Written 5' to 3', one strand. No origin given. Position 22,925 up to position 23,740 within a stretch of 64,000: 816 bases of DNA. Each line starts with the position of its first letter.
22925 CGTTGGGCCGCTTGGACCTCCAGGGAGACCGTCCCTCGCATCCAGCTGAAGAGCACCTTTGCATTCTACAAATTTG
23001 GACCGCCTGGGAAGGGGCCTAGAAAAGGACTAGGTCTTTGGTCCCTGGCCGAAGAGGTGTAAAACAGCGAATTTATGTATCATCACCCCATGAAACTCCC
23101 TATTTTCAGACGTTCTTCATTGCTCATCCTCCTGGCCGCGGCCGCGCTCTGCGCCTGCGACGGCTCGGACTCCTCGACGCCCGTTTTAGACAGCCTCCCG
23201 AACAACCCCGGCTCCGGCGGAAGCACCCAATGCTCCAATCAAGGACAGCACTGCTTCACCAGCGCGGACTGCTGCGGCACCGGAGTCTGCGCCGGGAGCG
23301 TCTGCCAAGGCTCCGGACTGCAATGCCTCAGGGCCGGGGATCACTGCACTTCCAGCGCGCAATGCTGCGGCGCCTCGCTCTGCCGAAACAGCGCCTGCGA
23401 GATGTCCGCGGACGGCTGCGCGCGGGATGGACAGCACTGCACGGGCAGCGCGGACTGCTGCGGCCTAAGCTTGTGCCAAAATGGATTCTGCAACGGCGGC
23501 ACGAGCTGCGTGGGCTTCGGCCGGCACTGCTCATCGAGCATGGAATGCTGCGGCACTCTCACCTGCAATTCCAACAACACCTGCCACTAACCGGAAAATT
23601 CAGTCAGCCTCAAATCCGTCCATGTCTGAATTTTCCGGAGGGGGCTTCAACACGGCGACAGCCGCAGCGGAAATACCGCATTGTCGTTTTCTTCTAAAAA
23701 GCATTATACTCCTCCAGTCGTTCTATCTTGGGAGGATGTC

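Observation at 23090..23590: Bacterial lipoprotein composed of four tandem inhibitor-cystine-knot (knottin-type) repeats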

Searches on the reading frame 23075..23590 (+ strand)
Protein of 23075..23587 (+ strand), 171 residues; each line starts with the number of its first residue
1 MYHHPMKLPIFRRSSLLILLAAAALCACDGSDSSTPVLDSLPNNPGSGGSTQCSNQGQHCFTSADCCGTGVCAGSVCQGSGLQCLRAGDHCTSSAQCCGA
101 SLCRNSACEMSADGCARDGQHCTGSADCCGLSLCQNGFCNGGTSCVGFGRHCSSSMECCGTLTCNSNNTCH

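Call 3: search_protein_families(library=pfam, proteins=[window:23090-23590:+], max_evalue=10)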
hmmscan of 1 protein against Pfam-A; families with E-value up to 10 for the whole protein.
window:23090-23590:+ (166 aa): 3 families
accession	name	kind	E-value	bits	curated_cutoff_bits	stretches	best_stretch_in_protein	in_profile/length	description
PF04706.18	Dickkopf_N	-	6.6e-05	23.6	25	3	77-103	24-50/51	Dickkopf N-terminal cysteine-rich region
PF07740.17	Toxin_12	-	0.019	16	21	1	140-162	2-24/30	Ion channel inhibitory toxin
PF17557.7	Conotoxin_I2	-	0.087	13.4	27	3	79-104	1-25/38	I2-superfamily conotoxins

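Call 4: search_protein_families(library=ncbifam, proteins=[window:23090-23590:+], max_evalue=10)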
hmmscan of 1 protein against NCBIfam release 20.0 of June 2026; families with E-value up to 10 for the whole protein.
window:23090-23590:+ (166 aa): 0 families

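Call 5: search_solved_structures(query=window:23090-23587:+, max_evalue=10, show_alignments=3)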
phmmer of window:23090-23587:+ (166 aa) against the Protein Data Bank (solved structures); distinct sequences matched with E-value up to 10: 0.

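Call 6: find_homologous_proteins(query=window:23090-23587:+, max_evalue=0.01)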
Query window:23090-23587:+ (166 aa): 1 proteins with E <= 0.01 among 143 candidates.
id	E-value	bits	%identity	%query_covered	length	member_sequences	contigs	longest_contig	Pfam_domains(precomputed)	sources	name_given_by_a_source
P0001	8.8e-10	57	35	93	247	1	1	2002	-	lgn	-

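Call 17: predict_structure(protein=window:23090-23587:+)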
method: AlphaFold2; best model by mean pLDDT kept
length: 166 residues; sequences in the alignment: 1
mean_pLDDT: 56.6   pTM: 0.30
mean pLDDT of the five models: 56.6, 55.8, 50.9, 45.4, 38.0
residues with pLDDT >= 90: 4; 70-90: 35; 50-70: 68; < 50: 59
segments of 3 or more residues with pLDDT < 50: 1-4, 11-54, 72-74, 106-109
pLDDT, mean of each block of 10 residues (from residue 1): 46 42 33 34 36 47 53 54 73 66 59 64 61 65 77 76 89
secondary structure, 60 per line:
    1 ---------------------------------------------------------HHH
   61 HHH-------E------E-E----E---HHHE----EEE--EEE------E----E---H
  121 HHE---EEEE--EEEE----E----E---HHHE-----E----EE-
elements in order: H58-63 E97-99 E102-104 E127-130 E133-136

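Call 19: search_protein_representatives(protein=window:23090-23587:+)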
Query: 166 residues. Proteins with E-value up to 0.001 (for the whole library): 65; up to 1e-10: 10; up to 1e-30: 0. The best 65 are listed.
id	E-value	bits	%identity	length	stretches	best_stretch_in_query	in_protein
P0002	2.8e-19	86.1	43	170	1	20-161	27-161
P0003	1.9e-17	80.2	44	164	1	7-160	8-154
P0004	1.3e-15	74.2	48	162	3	74-165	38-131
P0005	4.7e-14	69.1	48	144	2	77-160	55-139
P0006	9.0e-14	68.2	43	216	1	35-162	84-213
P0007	2.4e-12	63.5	44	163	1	11-161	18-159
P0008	2.5e-12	63.5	41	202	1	72-135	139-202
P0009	2.6e-12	63.4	43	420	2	34-154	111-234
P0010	4.7e-12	62.6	39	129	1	47-134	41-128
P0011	7.6e-12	61.9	38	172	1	38-162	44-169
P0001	2.8e-10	56.8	39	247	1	43-162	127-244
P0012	3.6e-10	56.5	34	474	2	23-165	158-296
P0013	4.7e-10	56.1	31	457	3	47-103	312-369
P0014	6.6e-10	55.6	47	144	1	75-161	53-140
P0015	1.5e-09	54.4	43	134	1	78-161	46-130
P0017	2.7e-09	53.6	39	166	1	13-162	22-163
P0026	5.6e-08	49.3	40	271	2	40-165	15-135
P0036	1.3e-05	41.6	36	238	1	75-162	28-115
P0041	2.4e-05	40.7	34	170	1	47-162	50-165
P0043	3.9e-05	40.0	31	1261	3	36-159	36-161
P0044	4.8e-05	39.8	34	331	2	40-161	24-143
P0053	3.2e-04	37.1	34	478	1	43-150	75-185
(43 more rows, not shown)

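Call 35: find_related_loci(query=window:23090-23587:+, collection=genome_contigs, flank=8000)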
Query window:23090-23587:+ (166 aa) in genome_contigs; peptide patterns used: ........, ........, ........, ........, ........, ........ (x = any residue, [..] = any of these).
76 stretches matched a pattern, but none encodes a relative of the query by tblastn (E <= 1e-3).

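Call 43: find_related_loci(query=A3, collection=genome_contigs, flank=8000)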
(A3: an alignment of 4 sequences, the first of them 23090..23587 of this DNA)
Query A3 (166 aa) in genome_contigs; peptide patterns used: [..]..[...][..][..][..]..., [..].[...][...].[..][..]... (x = any residue, [..] = any of these).
259 stretches matched a pattern; 31 encode a relative of the query (tblastn E <= 1e-3); 31 distinct loci.
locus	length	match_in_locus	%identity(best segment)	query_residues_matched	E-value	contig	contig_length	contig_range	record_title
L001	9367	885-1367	48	2-163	2e-37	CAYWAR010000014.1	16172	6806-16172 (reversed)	MAG TPA_asm: uncultured Elusimicrobia sp. isolate binchicken_co248_100 genome assembly, contig: NODE_4091_length_16172_c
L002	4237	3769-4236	48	6-163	2e-36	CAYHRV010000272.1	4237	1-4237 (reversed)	MAG TPA_asm: uncultured Elusimicrobia bacterium isolate ERP119705_co15_213 genome assembly, contig: NODE_29261_length_42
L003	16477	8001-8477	44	3-160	4e-36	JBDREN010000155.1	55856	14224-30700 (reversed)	MAG: Elusimicrobiota bacterium isolate MEGAHIT-group-1.316 k141_8457086, whole genome shotgun sequence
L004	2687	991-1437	41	6-160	2e-24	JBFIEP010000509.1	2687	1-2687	MAG: Elusimicrobiota bacterium isolate Mix_sand11.2021.09.D.84 k141_3346313_length_2687_cov_7.0000, whole genome shotgun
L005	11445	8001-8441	42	7-163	4e-24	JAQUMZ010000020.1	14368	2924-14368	MAG: Elusimicrobia bacterium isolate STD1_166 NODE_10648_length_14368_cov_3.071203_Sandtown_D1, whole genome shotgun seq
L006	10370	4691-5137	39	6-161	5e-22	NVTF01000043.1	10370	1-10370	MAG: Elusimicrobia bacterium isolate NORP122 Contig_source1383C_10282, whole genome shotgun sequence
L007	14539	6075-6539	43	5-161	1e-21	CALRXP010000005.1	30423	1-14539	MAG: Candidatus Endomicrobium trichonymphae isolate JJ-MEM5D2-223-10-m2-bin112 genome assembly, contig: JJ-MEM5D2-223-C2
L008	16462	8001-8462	41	2-161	2e-20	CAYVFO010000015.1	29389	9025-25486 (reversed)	MAG TPA_asm: uncultured Elusimicrobia sp. isolate SRP124282_co12_75 genome assembly, contig: NODE_77_length_29389_cov_9.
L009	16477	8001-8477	42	1-161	7e-20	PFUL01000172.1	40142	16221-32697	MAG: Elusimicrobia bacterium CG_4_9_14_3_um_filter_62_55 CG_4_9_14_3_um_filter_150_scaffold_990_c, whole genome shotgun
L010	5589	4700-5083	42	37-166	8e-20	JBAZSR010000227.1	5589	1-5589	MAG: Elusimicrobiota bacterium isolate SO_2017_GW1_178 NODE_55380_length_5589_cov_1.007323_OW334_2017, whole genome shot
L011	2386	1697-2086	45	27-161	7e-19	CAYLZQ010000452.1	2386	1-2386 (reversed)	MAG TPA_asm: uncultured Elusimicrobia bacterium isolate binchicken_co21_239 genome assembly, contig: NODE_96341_length_2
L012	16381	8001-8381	46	40-162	3e-18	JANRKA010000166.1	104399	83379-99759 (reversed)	MAG: Elusimicrobiota bacterium isolate bins.479 k141_787587, whole genome shotgun sequence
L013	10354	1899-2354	38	6-166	2e-14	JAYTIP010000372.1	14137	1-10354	MAG: Elusimicrobiota bacterium isolate GFS_2774 GFS_2774_371, whole genome shotgun sequence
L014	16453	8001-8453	42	1-160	3e-14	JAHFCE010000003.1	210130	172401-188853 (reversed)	MAG: Elusimicrobia bacterium isolate nzgw214 NODE_2_length_210131_cov_4.238389, whole genome shotgun sequence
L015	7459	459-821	38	43-165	9e-13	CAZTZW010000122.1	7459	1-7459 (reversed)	MAG TPA_asm: uncultured Elusimicrobia sp. isolate SRP302895_co1_139 genome assembly, contig: NODE_20506_length_7459_cov_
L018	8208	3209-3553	38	13-166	1e-11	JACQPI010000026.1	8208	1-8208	MAG: Elusimicrobia bacterium isolate NC_groundwater_1303_Ag_S-0.2um_63_32 S_p2_S4_coassembly_k141_715516, whole genome s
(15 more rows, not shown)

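Call 47: search_protein_families(library=pfam, proteins=[L007:6561-6959:+, L007:6956-7765:-, L007:7841-8611:+, L007:8612-9097:+, L007:9506-10144:+, L007:3445-4590:-, L007:2586-2948:-, L007:2282-2584:-, L007:1143-2285:+], max_evalue=0.001)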
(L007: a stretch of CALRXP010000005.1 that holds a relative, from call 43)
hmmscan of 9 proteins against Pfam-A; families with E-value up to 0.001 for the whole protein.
L007:6561-6959:+ (132 aa): 1 family
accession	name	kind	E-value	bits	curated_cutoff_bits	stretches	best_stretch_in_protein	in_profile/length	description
PF07661.19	MORN_2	-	2.2e-23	80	29.6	1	82-102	1-21/22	MORN repeat variant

L007:6956-7765:- (269 aa): 2 families
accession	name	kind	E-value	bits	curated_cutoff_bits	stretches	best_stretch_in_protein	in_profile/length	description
PF23195.1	UBQLN1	-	6.1e-05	23.1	27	0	211-248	1-39/70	Ubiquilin-1-like domain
PF09280.16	XPC-binding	-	0.00068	19.7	26.4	0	236-254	34-52/57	XPC-binding domain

L007:7841-8611:+ (256 aa): 1 family
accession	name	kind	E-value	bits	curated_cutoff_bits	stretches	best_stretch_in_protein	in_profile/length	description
PF01520.23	Amidase_3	-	1e-40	140.1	27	1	43-234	1-173/174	N-acetylmuramoyl-L-alanine amidase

L007:8612-9097:+ (161 aa): 1 family
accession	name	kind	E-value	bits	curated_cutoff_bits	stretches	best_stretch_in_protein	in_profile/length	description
PF00710.25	Asparaginase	-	2.7e-27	96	22.5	1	4-151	3-160/193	Asparaginase, N-terminal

L007:9506-10144:+ (212 aa): 0 families

L007:3445-4590:- (381 aa): 8 families
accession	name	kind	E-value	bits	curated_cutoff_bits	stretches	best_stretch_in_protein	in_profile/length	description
PF20434.5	BD-FAE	-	4.2e-37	128.2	26.8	1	141-337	1-215/215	BD-FAE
PF07859.19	Abhydrolase_3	-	5.5e-28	98.6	25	1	156-356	1-208/210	alpha/beta hydrolase fold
PF00326.27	Peptidase_S9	-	7.2e-14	52.2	22.6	1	203-358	45-191/213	Prolyl oligopeptidase family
PF12146.15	Hydrolase_4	-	1.1e-08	35.2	27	1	152-258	3-107/239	Serine aminopeptidase, S33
PF12697.13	Abhydrolase_6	-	3.1e-06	28.5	26.3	1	156-334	1-188/217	Alpha/beta hydrolase family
PF00135.34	COesterase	-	3.8e-05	23.3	27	1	139-239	86-197/515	Carboxylesterase family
PF00561.26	Abhydrolase_1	-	4.6e-05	23.6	25.8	0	154-246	1-90/245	alpha/beta hydrolase fold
PF01738.24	DLH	-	7.6e-05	22.8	21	1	207-355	82-187/217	Dienelactone hydrolase family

L007:2586-2948:- (120 aa): 0 families

L007:2282-2584:- (100 aa): 0 families

L007:1143-2285:+ (380 aa): 1 family
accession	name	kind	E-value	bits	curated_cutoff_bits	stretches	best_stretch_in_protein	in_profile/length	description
PF07690.21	MFS_1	-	3.7e-39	135.1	33.4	2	2-169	14-182/347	Major Facilitator Superfamily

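Call 51: list_cluster_members(proteins=[P0002, P0003, P0004, P0005, P0007, P0009, P0012, P0017, P0026, P0041])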
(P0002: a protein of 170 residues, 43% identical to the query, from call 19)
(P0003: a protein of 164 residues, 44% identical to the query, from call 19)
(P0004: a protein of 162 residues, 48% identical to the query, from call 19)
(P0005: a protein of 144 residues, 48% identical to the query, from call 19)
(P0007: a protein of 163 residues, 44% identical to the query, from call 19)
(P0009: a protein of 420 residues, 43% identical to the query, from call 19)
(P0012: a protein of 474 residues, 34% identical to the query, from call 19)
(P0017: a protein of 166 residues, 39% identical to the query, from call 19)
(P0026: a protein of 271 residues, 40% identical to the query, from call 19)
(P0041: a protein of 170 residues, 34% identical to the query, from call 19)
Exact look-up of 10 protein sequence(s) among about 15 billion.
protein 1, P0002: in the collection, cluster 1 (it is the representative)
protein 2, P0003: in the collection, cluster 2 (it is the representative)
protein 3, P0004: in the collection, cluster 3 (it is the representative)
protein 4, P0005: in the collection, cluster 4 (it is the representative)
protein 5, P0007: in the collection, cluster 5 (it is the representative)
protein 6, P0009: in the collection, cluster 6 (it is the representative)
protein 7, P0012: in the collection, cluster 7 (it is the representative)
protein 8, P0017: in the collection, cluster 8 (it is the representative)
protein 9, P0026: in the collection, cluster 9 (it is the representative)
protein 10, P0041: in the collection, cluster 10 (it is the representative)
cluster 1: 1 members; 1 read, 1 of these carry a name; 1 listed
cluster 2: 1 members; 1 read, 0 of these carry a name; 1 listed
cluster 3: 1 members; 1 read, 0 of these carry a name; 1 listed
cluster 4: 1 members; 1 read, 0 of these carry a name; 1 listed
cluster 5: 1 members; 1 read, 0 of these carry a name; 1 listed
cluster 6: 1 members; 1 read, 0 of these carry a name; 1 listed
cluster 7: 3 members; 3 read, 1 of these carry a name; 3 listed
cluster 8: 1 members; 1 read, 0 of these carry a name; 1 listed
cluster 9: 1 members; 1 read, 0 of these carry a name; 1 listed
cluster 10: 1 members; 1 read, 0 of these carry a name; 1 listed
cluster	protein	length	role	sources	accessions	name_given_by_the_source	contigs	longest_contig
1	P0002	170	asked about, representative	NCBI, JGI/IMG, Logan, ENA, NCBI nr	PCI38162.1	MAG: hypothetical protein COB53_05145 [Elusimicrobia bacterium] | MAG: hypothetical protein COB53_05145 [Elusimicrobiota bacterium]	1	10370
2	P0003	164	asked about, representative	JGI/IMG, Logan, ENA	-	-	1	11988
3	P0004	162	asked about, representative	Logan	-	-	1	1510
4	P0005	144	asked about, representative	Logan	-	-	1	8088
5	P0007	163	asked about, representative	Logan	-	-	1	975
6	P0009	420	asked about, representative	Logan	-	-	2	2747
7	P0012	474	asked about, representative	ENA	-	-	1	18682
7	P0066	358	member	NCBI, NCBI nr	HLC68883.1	MAG TPA: dickkopf-related protein, partial [Candidatus Bilamarchaeaceae archaeon] | dickkopf-related protein [Candidatus Bilamarchaeaceae archaeon]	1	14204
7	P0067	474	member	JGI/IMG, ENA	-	-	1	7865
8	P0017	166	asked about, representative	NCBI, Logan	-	-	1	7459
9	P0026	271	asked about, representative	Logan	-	-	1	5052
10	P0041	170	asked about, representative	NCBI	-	-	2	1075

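Call 54: search_protein_families(library=pfam, alignment_id=A5, max_evalue=0.01)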
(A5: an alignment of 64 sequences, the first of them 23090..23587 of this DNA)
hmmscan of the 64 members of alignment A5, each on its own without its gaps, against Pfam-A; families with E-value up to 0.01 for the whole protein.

A. member 1, window:23090-23587:+ (166 aa): 1 family
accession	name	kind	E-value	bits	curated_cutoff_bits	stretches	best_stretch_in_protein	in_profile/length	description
PF04706.18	Dickkopf_N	-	6.6e-05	23.6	25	0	77-103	24-50/51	Dickkopf N-terminal cysteine-rich region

B. families by the number of members that match (of 64 scanned): 17 families
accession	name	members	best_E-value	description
PF04706.18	Dickkopf_N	32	9e-11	Dickkopf N-terminal cysteine-rich region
PF17557.7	Conotoxin_I2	27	6.2e-10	I2-superfamily conotoxins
PF07740.17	Toxin_12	12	2.3e-11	Ion channel inhibitory toxin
PF23416.1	DUF7107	9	1e-12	Domain of unknown function (DUF7107)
PF01683.23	EB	9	2.6e-11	EB module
PF08088.17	Toxin_19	6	3.3e-08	Conotoxin I-superfamily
PF02950.22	Conotoxin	6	7.8e-06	Conotoxin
PF01436.27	NHL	1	9.6e-32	NHL repeat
PF08450.18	SGL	1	1.3e-10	SMP-30/Gluconolactonase/LRE-like region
PF17170.10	DUF5128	1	7.1e-09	6-bladed beta-propeller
PF10282.15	Lactonase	1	3.3e-06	Lactonase, 7-bladed beta-propeller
PF01731.26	Arylesterase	1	1.2e-05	Arylesterase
PF17486.7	Cys_Knot_tox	1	0.00069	Cystine knot toxins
PF05402.18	PqqD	1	0.0011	Coenzyme PQQ synthesis protein D (PqqD)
PF03491.18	5HT_transport_N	1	0.0013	Serotonin (5-HT) neurotransmitter transporter, N-terminus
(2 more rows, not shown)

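Call 71: find_encoding_contigs(protein=window:23075-23587:+, flank=3000, max_places=3)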
Protein window:23075-23587:+ (171 aa): no gene with exactly this product is on record in the collection.

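Call 72: find_encoding_contigs(protein=P0001, flank=3000, max_places=3)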
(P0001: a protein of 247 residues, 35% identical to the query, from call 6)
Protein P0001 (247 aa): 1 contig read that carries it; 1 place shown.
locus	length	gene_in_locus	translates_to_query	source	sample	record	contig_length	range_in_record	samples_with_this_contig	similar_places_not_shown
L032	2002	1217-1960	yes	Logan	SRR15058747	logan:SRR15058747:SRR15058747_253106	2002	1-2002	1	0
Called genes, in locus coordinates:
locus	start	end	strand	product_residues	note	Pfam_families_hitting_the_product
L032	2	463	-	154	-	?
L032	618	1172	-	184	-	PF00588:SpoU_methylase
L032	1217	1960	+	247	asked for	-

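Call 73: find_encoding_contigs(protein=window:23090-23587:+, flank=3000, max_places=3)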
Protein window:23090-23587:+ (166 aa): no gene with exactly this product is on record in the collection.

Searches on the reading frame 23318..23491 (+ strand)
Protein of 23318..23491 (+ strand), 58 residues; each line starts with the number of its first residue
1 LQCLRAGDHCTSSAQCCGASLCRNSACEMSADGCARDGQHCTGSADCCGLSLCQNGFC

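Call 50: find_homologous_proteins(query=A4, max_evalue=0.001)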
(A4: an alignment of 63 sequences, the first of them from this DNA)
Query A4 (63 sequences): 128 candidates shared short words with the query, none scored E <= 0.001.
